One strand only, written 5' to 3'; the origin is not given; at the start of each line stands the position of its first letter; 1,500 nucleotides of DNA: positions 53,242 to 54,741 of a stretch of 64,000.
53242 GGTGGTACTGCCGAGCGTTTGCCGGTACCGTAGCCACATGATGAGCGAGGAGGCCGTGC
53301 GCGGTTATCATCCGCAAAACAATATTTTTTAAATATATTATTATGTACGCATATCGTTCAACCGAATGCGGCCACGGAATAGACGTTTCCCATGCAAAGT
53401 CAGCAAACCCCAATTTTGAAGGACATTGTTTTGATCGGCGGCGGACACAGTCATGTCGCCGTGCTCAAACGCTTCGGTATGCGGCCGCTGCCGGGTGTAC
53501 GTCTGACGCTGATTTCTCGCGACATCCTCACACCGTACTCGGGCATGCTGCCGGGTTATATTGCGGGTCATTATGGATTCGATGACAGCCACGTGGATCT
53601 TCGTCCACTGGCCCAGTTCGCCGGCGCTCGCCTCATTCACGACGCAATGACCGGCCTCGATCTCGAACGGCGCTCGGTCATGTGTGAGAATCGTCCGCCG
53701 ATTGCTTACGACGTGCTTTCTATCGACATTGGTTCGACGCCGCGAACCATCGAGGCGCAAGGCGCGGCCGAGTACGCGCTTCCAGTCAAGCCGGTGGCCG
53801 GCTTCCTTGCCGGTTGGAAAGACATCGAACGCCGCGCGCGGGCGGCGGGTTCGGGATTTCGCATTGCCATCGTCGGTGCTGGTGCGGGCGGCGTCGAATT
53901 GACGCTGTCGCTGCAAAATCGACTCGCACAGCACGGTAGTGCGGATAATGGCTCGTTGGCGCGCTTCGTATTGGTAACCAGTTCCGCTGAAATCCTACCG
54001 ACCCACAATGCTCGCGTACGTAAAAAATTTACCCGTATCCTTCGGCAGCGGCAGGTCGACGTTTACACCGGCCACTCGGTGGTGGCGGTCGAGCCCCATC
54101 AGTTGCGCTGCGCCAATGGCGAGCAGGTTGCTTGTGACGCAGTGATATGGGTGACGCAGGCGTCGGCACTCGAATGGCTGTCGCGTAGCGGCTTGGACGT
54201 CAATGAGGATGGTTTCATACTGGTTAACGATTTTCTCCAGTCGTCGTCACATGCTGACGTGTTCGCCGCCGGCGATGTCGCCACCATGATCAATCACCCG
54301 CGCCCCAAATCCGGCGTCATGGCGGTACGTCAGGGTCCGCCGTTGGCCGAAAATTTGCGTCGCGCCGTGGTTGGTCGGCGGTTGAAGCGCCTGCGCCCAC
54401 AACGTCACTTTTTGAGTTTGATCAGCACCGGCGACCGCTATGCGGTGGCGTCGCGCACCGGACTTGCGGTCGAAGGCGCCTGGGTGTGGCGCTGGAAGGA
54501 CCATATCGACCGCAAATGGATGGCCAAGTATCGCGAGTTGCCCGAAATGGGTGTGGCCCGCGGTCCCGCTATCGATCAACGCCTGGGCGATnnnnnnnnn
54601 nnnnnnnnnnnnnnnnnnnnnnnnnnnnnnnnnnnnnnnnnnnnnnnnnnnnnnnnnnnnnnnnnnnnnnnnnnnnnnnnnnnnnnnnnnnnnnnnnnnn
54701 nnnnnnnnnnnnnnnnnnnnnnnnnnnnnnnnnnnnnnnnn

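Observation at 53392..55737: SelD is fused to a ~390-aa NADH-dehydrogenase-like FAD/NAD oxidoreductase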

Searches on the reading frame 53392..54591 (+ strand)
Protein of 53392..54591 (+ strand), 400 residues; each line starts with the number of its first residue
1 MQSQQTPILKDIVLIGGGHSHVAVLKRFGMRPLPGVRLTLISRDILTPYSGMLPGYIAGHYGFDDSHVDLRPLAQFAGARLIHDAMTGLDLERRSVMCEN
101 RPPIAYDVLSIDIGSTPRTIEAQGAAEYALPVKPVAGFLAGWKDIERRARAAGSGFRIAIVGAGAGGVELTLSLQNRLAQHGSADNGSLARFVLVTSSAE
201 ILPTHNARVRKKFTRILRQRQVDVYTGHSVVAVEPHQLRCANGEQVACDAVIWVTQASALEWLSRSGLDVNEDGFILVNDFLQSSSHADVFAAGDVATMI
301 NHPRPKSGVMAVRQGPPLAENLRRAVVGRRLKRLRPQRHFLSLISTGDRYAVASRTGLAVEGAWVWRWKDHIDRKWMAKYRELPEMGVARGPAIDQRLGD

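Call 18: search_solved_structures(query=window:53392-54591:+, max_evalue=0.001, show_alignments=1)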
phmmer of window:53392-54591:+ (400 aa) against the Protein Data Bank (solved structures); distinct sequences matched with E-value up to 0.001: 21.
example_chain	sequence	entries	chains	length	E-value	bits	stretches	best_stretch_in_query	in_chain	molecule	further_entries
9pxk_C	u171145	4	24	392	3.4e-21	78.8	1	85-353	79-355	NADH dehydrogenase-like protein YjlD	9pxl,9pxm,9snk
4nwz_A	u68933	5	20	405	7.6e-18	67.7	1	56-363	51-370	FAD-dependent pyridine nucleotide-disulfide oxidoreductase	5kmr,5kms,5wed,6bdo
5kmq_A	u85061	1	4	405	1.1e-17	67.2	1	12-360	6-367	FAD-dependent pyridine nucleotide-disulfide oxidoreductase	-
5kmp_A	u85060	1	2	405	7.1e-17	64.5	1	12-363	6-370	FAD-dependent pyridine nucleotide-disulfide oxidoreductase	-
9mqy_A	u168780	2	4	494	7.7e-08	34.8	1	82-368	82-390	NADH:ubiquinone reductase (non-electrogenic)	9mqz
9ift_A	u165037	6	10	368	1.7e-07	33.6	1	13-360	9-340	FSP1 (tetrapod ancestor)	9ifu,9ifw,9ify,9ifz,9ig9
9qrt_A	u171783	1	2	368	3.7e-07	32.6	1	13-358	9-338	FSP1 (tetrapod ancestor; L323A mutant) bound to FAD and NAD+ and compound 2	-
3hyv_A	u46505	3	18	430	9.2e-07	31.3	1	10-319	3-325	Sulfide-quinone reductase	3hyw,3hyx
5na1_A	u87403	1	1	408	1.4e-06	30.7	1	10-333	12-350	NADH dehydrogenase-like protein SAOUHSC_00878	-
9li3_A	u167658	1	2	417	3.1e-06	29.5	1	12-302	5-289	Ferredoxin--NAD(+) reductase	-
5na4_A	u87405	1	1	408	6.3e-06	28.5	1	10-333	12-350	NADH dehydrogenase-like protein SAOUHSC_00878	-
7xpi_A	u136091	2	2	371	0.00032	22.9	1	87-357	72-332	Apoptosis inducing factor mitochondria associated 2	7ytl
3kpk_A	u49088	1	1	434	0.0005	22.3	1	12-351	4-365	Sulfide-quinone reductase, putative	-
3t2y_A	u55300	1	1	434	0.00051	22.2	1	12-350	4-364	Sulfide-quinone reductase, putative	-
3sxi_A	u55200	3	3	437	0.00051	22.2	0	13-350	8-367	Sulfide-quinone reductase, putative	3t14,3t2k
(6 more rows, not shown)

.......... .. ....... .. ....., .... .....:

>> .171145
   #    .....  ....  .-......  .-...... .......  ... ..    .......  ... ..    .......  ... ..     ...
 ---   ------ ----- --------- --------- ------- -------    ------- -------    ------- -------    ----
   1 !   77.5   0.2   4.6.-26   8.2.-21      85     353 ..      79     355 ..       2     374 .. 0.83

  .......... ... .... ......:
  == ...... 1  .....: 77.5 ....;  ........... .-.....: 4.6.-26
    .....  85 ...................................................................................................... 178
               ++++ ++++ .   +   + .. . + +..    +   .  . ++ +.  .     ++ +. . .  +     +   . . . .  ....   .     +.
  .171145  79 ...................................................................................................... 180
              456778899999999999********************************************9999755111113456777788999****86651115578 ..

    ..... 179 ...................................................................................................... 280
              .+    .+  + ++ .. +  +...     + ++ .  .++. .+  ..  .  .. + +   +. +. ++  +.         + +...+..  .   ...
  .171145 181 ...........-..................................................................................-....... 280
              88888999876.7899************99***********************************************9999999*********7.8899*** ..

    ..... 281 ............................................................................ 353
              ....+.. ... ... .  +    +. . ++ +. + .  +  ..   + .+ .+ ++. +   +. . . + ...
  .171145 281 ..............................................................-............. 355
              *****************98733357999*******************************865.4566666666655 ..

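Call 37: search_protein_representatives(protein=window:53392-54576:+)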
Query: 395 residues. Proteins with E-value up to 0.001 (for the whole library): 10550; up to 1e-10: 5738; up to 1e-30: 2447. The best 150 are listed.
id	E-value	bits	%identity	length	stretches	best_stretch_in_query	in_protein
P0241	1.7e-129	448.5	55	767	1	1-393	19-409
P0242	3.7e-129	447.4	55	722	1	4-384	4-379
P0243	1.1e-128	445.8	54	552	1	6-392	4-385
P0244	1.2e-123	429.3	52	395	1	2-387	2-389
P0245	1.2e-122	425.9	56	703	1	5-384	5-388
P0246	1.2e-122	425.9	58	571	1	30-388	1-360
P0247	2.2e-122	425.1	52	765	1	4-393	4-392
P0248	6.4e-122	423.6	52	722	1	9-386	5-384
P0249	3.5e-121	421.1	51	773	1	1-392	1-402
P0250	7.4e-121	420.1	52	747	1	4-388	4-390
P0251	2.6e-120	418.3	51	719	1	1-388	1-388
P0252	1.1e-119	416.2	51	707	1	5-387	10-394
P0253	1.3e-119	416.0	52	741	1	2-387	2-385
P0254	1.3e-119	416.0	53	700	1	5-387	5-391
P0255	4.0e-119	414.4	51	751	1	5-393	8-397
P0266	1.7e-112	392.6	52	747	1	8-390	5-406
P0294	1.9e-107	375.9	49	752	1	1-383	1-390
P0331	1.6e-101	356.4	48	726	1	12-383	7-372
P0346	4.0e-100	351.8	46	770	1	8-388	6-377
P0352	1.8e-99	349.7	45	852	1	4-385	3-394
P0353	1.9e-99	349.6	44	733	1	6-390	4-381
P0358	1.3e-98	346.9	48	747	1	6-386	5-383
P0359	1.3e-98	346.9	45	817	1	7-384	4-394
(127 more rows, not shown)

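Call 63: list_cluster_members(proteins=[P0294, P0359, P0346, P0245, P0331, P0358, P0353, P0248, P0352, P0266])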
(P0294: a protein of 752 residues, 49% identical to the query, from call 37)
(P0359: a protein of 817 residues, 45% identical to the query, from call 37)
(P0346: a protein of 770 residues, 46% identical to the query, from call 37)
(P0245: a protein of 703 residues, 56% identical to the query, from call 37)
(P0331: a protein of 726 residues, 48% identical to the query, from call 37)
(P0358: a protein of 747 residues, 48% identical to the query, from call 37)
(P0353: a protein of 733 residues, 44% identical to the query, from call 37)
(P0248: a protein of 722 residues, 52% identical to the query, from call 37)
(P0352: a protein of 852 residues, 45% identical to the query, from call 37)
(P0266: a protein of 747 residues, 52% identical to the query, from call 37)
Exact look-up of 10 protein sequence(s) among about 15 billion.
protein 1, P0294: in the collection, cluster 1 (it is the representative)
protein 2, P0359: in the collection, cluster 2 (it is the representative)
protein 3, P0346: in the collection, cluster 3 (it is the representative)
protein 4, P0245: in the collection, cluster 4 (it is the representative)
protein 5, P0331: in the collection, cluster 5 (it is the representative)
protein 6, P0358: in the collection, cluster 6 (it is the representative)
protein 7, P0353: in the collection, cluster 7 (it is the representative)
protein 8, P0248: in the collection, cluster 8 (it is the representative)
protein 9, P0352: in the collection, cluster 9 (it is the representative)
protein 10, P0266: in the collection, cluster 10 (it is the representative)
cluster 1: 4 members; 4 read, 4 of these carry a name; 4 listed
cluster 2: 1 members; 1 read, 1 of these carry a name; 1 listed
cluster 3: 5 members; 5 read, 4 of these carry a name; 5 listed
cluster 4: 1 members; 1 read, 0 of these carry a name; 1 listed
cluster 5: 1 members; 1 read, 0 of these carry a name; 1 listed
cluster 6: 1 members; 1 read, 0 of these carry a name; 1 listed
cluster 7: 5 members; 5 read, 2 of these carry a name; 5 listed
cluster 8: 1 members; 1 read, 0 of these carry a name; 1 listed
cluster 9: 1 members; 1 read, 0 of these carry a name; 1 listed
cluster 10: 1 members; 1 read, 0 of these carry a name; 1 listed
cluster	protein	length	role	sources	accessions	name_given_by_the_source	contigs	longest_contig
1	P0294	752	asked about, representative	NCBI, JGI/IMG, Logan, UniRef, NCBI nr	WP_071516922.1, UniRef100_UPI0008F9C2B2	selenide, water dikinase SelD [Geitlerinema sp. PCC 9228] | selenide, water dikinase SelD n=1 Tax=Geitlerinema sp. PCC 9228 TaxID=111611 ...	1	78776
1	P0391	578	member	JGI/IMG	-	selenide,water dikinase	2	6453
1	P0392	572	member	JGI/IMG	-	selenide,water dikinase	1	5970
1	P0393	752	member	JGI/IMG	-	selenide,water dikinase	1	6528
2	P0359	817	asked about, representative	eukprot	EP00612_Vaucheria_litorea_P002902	CAMPEP_0171460824 /NCGR_PEP_ID=MMETSP0945-20130129/5542_1 /TAXON_ID=109269 ...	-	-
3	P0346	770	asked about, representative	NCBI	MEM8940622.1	MAG: selenide, water dikinase SelD [Pseudomonadota bacterium]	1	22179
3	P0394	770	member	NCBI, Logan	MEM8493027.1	MAG: selenide, water dikinase SelD [Pseudomonadota bacterium]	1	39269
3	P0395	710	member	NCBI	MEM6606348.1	MAG: selenide, water dikinase SelD, partial [Pseudomonadota bacterium]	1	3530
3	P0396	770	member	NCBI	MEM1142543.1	MAG: selenide, water dikinase SelD [Pseudomonadota bacterium]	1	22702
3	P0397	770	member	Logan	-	-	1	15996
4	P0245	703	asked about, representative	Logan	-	-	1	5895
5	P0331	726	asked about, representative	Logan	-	-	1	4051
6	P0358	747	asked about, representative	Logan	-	-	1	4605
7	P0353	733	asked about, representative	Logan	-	-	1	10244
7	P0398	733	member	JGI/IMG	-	selenide,water dikinase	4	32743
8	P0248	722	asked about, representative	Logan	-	-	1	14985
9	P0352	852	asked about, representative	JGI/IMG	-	-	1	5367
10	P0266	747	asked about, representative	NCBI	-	-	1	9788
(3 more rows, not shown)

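Call 64: find_homologous_proteins(query=P0294, max_evalue=1e-50)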
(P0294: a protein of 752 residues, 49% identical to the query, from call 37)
Query P0294 (752 aa): 7944 proteins with E <= 1e-50 among 8000 candidates; the best 120 are listed.
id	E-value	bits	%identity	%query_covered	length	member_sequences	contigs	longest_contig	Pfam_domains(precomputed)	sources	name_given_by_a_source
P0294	0.0e+0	1725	100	100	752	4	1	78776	PF07992.21,PF00070.34,PF13738.13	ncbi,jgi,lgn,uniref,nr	ncbi:selenide, water dikinase SelD [Geitlerinema sp. PCC 9228]|uniref:selenide, water dikinase SelD 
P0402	0.0e+0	1226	71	100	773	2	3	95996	PF07992.21,PF00070.34,PF13738.13,PF02769.28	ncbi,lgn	-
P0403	2.5e-225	768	49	99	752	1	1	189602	PF07992.21,PF00070.34,PF00586.30,PF02769.28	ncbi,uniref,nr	ncbi:selenide, water dikinase SelD [Oculatella sp. LEGE 06141]|uniref:selenide, water dikinase SelD 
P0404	1.4e-223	762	48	98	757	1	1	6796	PF07992.21,PF00586.30,PF02769.28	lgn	-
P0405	1.8e-223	762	48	99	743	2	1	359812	PF07992.21,PF00070.34,PF00586.30,PF02769.28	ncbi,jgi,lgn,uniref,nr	ncbi:selenide, water dikinase SelD [Chroogloeocystis siderophila]|uniref:Selenide, water dikinase Se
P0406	4.8e-223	761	50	98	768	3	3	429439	PF07992.21,PF00070.34,PF00586.30,PF02769.28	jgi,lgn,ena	jgi:selenide,water dikinase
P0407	9.8e-223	760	48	98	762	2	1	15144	PF07992.21,PF00070.34,PF00586.30,PF02769.28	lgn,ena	-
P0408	3.0e-222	758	49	98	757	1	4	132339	PF07992.21,PF00586.30,PF02769.28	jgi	jgi:selenide, water dikinase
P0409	2.6e-221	755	48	99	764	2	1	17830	PF07992.21,PF00070.34,PF00586.30,PF02769.28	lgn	-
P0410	9.5e-221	753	47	99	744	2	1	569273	PF07992.21,PF00070.34,PF13738.13,PF00586.30,PF02769.28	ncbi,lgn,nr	ncbi:selenide, water dikinase SelD [Chroococcidiopsis sp. TS-821]|nr:selenide, water dikinase SelD [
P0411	4.1e-220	751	49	99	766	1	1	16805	PF07992.21,PF00586.30,PF02769.28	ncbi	ncbi:MAG: selenide, water dikinase SelD [Elainellaceae cyanobacterium]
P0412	4.2e-220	751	47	99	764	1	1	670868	PF07992.21,PF00070.34,PF00586.30,PF02769.28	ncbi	ncbi:selenide, water dikinase SelD [Gloeocapsa sp. BRSZ]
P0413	4.4e-220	751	49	99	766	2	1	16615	PF07992.21,PF00586.30,PF02769.28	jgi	-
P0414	6.0e-220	750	49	99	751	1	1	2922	PF07992.21,PF00586.30,PF02769.28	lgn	-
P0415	2.7e-219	748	47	100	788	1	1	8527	PF07992.21,PF00586.30,PF02769.28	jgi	jgi:selenide,water dikinase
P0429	3.5e-216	738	46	100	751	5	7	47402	PF07992.21,PF00586.30,PF02769.28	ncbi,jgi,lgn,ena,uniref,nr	ncbi:selenide, water dikinase [Lyngbya aestuarii BL J]|uniref:Selenide, water dikinase n=1 Tax=Lyngb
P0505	3.4e-211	721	46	99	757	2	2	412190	PF07992.21,PF00070.34,PF00586.30,PF02769.28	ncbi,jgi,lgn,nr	ncbi:selenide, water dikinase SelD [Nostoc sp. RF31YmG]|jgi:selenide,water dikinase|nr:selenide, wat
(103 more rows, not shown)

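Call 65: find_encoding_contigs(protein=P0294, flank=8000, max_places=1)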
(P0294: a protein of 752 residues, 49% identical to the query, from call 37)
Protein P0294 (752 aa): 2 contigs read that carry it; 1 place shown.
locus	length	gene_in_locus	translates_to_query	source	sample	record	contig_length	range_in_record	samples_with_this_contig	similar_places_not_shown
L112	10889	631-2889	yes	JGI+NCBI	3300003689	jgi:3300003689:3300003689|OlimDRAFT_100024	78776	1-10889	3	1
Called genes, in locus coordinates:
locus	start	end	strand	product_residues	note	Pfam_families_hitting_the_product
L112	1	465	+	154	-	?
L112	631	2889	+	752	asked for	PF07992:Pyr_redox_2, PF00070:Pyr_redox, PF13738:Pyr_redox_3 (weak)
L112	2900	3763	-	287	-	PF00892:EamA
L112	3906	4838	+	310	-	PF02629:CoA_binding, PF13607:Succ_CoA_lig, PF00549:Ligase_CoA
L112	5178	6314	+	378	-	PF00285:Citrate_synt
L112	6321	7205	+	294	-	PF00528:BPD_transp_1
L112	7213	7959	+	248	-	PF05116:S6PP, PF08282:Hydrolase_3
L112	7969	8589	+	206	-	PF01330:RuvA_N, PF00633:HHH (faint), PF14520:HHH_5, PF07499:RuvA_C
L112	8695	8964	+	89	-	PF00312:Ribosomal_S15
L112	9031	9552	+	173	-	PF11947:DUF3464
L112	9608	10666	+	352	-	PF18152:DAHP_snth_FXD, PF00793:DAHP_synth_1, PF03102:NeuB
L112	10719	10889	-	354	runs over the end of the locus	PF05157:MshEN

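Call 66: find_encoding_contigs(protein=P0405, flank=8000, max_places=1)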
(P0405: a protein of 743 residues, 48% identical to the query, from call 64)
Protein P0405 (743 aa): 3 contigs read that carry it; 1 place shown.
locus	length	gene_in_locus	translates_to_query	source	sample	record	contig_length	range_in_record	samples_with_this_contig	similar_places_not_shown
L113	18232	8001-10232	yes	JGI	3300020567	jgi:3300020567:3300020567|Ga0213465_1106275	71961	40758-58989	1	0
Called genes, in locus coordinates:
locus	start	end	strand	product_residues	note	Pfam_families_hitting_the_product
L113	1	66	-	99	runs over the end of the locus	PF21828:DUF6888, PF21826:DUF6887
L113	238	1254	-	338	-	PF13793:Pribosyltran_N, PF00156:Pribosyltran, PF14572:Pribosyl_synth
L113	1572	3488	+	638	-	PF00069:Pkinase, PF07714:PK_Tyr_Ser-Thr, PF01636:APH (weak), PF03109:ABC1 (weak), PF14531:Kinase-like (weak), PF17667:Pkinase_fungal (weak)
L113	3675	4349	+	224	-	PF13500:AAA_26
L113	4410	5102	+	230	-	PF05685:Uma2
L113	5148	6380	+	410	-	PF01546:Peptidase_M20, PF07687:M20_dimer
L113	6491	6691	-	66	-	-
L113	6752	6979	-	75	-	PF02798:GST_N, PF13417:GST_N_3, PF13409:GST_N_2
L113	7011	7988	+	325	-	PF00389:2-Hacid_dh, PF02826:2-Hacid_dh_C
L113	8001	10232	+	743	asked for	PF07992:Pyr_redox_2, PF00070:Pyr_redox (weak), PF00586:AIRS, PF02769:AIRS_C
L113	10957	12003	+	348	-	PF13379:NMT1_2, PF09084:NMT1, PF12974:Phosphonate-bd (faint)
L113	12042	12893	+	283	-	PF00528:BPD_transp_1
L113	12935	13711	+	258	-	PF00005:ABC_tran, PF13304:AAA_21 (faint)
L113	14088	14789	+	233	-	PF00042:Globin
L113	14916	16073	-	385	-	PF01494:FAD_binding_3, PF13450:NAD_binding_8 (faint)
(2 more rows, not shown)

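Call 67: find_encoding_contigs(protein=P0505, flank=8000, max_places=1)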
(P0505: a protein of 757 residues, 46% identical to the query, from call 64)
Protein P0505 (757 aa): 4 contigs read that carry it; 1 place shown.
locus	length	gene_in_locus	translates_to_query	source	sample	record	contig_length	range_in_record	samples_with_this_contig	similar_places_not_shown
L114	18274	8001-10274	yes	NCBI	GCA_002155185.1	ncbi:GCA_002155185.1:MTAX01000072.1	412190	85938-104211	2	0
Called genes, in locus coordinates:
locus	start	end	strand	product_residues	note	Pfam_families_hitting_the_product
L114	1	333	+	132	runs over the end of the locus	PF03745:DUF309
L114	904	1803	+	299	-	PF01522:Polysacc_deac_1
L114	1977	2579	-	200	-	PF02798:GST_N, PF13417:GST_N_3, PF13409:GST_N_2, PF00043:GST_C, PF13410:GST_C_2 (faint)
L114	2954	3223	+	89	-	-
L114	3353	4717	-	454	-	PF00805:Pentapeptide, PF13576:Pentapeptide_3 (faint), PF00805:Pentapeptide, PF13599:Pentapeptide_4 (weak), PF00805:Pentapeptide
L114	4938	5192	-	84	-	PF00805:Pentapeptide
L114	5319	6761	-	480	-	PF13599:Pentapeptide_4 (faint), PF00805:Pentapeptide (weak), PF13576:Pentapeptide_3 (faint), PF00805:Pentapeptide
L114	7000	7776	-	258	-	PF13576:Pentapeptide_3 (faint), PF00805:Pentapeptide, PF13599:Pentapeptide_4, PF00805:Pentapeptide (weak)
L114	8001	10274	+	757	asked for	PF07992:Pyr_redox_2, PF00070:Pyr_redox (weak), PF00586:AIRS, PF02769:AIRS_C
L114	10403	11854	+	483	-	PF09594:GT87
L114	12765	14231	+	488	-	PF09594:GT87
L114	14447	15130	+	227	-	PF09335:VTT_dom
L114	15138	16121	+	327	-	PF00535:Glycos_transf_2, PF10111:Glyco_tranf_2_2 (weak), PF13641:Glyco_tranf_2_3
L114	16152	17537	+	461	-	PF13433:Peripla_BP_5, PF13458:Peripla_BP_6, PF01094:ANF_receptor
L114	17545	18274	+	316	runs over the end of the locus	PF02653:BPD_transp_2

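Call 68: find_encoding_contigs(protein=P0429, flank=8000, max_places=1)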
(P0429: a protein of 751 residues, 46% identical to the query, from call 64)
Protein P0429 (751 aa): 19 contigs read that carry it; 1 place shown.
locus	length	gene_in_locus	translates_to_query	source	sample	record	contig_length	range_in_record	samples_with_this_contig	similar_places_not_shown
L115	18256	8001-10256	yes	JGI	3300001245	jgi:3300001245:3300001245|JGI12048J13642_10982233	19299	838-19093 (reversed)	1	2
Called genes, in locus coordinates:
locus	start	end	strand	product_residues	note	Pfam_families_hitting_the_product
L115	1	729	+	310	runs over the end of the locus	?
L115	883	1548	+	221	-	PF13640:2OG-FeII_Oxy_3, PF18331:PKHD_C (faint)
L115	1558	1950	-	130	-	-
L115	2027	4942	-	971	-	PF02739:5_3_exonuc_N, PF01367:5_3_exonuc, PF01612:DNA_pol_A_exo1, PF22619:DNA_polI_exo1, PF00476:DNA_pol_A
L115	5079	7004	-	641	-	PF00012:HSP70, PF06723:MreB_Mbl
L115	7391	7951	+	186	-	PF02283:CobU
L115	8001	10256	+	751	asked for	PF07992:Pyr_redox_2, PF00586:AIRS, PF02769:AIRS_C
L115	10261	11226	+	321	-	PF08450:SGL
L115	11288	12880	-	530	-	PF02310:B12-binding, PF04055:Radical_SAM, PF13282:DUF4070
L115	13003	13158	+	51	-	-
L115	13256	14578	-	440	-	PF00155:Aminotran_1_2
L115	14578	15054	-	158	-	PF00550:PP-binding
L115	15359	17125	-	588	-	PF00501:AMP-binding, PF23024:AMP-dom_DIP2-like (faint), PF24919:Mug62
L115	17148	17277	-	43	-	-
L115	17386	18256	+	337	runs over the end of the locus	PF00355:Rieske, PF19298:KshA_C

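Call 75: search_protein_families(library=ncbifam, proteins=[P0294, P0359], max_evalue=1e-10)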
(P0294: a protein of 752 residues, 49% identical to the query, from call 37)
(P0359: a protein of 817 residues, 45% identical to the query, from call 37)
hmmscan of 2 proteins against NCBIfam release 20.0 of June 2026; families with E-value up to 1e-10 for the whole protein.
P0294 (752 aa): 5 families
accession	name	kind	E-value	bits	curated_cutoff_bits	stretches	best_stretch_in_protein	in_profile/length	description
TIGR03169.1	Nterm_to_SelD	hypoth_equivalog_domain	2.8e-149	497.4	310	1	11-387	1-365/365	pyridine nucleotide-disulfide oxidoreductase family protein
TIGR04369.1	fusion_not_SelD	hypoth_equivalog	1.4e-104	350.7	700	1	15-727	2-692/701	oxidoreductase/SelD-related fusion protein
TIGR00476.1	selD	equivalog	1.1e-40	139.7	125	1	446-720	42-310/311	selenide, water dikinase SelD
NF002098.0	PRK00943.1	equivalog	2.9e-31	108.7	299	1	452-747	52-339/347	selenide, water dikinase SelD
NF004776.0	PRK06116.1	equivalog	1.8e-11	43.7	480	1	153-304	158-306/450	glutathione-disulfide reductase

P0359 (817 aa): 5 families
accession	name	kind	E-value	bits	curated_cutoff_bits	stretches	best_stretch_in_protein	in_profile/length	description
TIGR03169.1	Nterm_to_SelD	hypoth_equivalog_domain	4e-124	414.7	310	1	8-390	1-365/365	pyridine nucleotide-disulfide oxidoreductase family protein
TIGR04369.1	fusion_not_SelD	hypoth_equivalog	5.5e-99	332.2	700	2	11-394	1-342/701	oxidoreductase/SelD-related fusion protein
TIGR00476.1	selD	equivalog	9e-43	146.6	125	1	434-774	11-310/311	selenide, water dikinase SelD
NF002098.0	PRK00943.1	equivalog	1.1e-29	103.5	299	1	433-800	16-338/347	selenide, water dikinase SelD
NF010705.0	PRK14105.1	equivalog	2.5e-13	49.6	291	1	491-615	63-185/345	selenide, water dikinase SelD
